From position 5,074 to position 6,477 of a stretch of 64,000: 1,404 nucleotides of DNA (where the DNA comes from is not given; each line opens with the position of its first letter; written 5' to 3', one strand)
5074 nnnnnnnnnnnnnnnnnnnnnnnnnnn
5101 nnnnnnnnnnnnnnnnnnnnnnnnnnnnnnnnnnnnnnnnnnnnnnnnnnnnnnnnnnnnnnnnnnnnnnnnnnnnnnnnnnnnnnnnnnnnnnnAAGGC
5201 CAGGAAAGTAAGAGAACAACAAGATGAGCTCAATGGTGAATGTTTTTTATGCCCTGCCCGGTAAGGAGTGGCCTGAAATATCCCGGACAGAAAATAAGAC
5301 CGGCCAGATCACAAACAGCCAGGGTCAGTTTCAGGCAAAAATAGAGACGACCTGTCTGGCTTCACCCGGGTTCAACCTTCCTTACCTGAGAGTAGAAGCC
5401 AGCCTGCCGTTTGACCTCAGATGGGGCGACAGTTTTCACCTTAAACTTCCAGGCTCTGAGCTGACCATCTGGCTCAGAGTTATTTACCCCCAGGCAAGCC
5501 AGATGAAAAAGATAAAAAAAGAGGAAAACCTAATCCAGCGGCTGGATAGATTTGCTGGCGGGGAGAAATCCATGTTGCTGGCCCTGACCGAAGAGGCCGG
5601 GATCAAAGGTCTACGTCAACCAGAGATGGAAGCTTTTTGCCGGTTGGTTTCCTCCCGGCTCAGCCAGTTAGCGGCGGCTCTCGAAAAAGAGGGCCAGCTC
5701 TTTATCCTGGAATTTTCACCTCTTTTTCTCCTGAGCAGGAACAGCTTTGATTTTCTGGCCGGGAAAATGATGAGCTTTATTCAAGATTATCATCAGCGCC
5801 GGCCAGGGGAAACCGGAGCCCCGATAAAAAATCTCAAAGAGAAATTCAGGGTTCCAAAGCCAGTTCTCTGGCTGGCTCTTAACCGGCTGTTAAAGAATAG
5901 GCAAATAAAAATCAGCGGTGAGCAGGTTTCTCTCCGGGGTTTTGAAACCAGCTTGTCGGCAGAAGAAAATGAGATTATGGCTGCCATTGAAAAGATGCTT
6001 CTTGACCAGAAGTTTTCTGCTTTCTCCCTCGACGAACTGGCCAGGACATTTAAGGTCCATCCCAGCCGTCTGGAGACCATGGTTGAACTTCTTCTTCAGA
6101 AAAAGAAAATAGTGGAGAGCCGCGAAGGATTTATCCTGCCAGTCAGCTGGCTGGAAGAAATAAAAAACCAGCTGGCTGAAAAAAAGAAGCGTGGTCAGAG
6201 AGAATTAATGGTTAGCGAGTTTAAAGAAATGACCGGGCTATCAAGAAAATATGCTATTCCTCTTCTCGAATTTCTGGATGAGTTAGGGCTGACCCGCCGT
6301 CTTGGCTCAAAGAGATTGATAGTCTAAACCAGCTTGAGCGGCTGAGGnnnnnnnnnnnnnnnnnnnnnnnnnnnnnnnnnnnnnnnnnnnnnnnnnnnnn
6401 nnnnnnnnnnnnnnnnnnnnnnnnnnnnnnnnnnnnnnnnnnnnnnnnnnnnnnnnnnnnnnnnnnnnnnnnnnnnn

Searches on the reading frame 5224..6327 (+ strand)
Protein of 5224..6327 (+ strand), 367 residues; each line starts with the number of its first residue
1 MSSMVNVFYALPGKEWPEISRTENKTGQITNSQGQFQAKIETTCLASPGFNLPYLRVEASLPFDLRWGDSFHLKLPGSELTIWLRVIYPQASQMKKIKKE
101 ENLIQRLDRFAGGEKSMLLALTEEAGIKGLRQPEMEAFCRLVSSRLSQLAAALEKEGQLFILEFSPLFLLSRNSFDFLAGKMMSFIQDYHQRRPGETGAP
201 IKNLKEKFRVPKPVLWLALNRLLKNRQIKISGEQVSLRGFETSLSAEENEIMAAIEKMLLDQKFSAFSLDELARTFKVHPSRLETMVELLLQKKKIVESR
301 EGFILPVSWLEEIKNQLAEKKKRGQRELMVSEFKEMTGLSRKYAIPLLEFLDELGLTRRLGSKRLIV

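Call 7: search_protein_families(library=pfam, proteins=[window:5224-6327:+], max_evalue=0.01)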
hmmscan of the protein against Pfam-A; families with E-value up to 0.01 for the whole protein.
window:5224-6327:+ (367 aa): 2 families
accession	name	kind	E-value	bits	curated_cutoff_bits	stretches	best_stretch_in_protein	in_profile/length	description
PF09107.17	SelB-wing_3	-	6e-17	61.4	23.2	1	326-365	7-46/47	Elongation factor SelB, winged helix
PF09106.17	SelB-wing_2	-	1.9e-06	28.3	22.3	1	186-237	4-57/57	Elongation factor SelB, winged helix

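Call 8: search_protein_families(library=ncbifam, proteins=[window:5224-6327:+], max_evalue=0.01)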
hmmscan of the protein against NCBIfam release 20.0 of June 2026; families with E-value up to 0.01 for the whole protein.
window:5224-6327:+ (367 aa): 1 family
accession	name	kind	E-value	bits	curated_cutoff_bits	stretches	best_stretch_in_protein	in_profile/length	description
TIGR00475.1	selB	equivalog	9.9e-09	34.4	242.25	1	231-365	457-578/581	selenocysteine-specific translation elongation factor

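Call 90: search_protein_families(library=padloc, proteins=[window:5224-6327:+], max_evalue=0.1)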
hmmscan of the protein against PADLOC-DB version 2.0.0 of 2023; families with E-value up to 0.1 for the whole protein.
window:5224-6327:+ (367 aa): 2 families
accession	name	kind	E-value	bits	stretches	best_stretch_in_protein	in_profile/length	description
PDLC02266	AbiEi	-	0.0087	13.5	1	259-307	10-58/258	AbiEi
PDLC02252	AbiEi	-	0.027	12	1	262-307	13-58/259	AbiEi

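Call 91: search_protein_families(library=phrogs, proteins=[window:5224-6327:+], max_evalue=0.1)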
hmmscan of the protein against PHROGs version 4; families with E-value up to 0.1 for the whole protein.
window:5224-6327:+ (367 aa): 2 families
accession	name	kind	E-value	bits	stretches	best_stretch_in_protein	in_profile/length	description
phrog_37697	-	unknown function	0.014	16.5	0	233-257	15-39/40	-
phrog_23474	-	unknown function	0.018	16.1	0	277-295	29-47/51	-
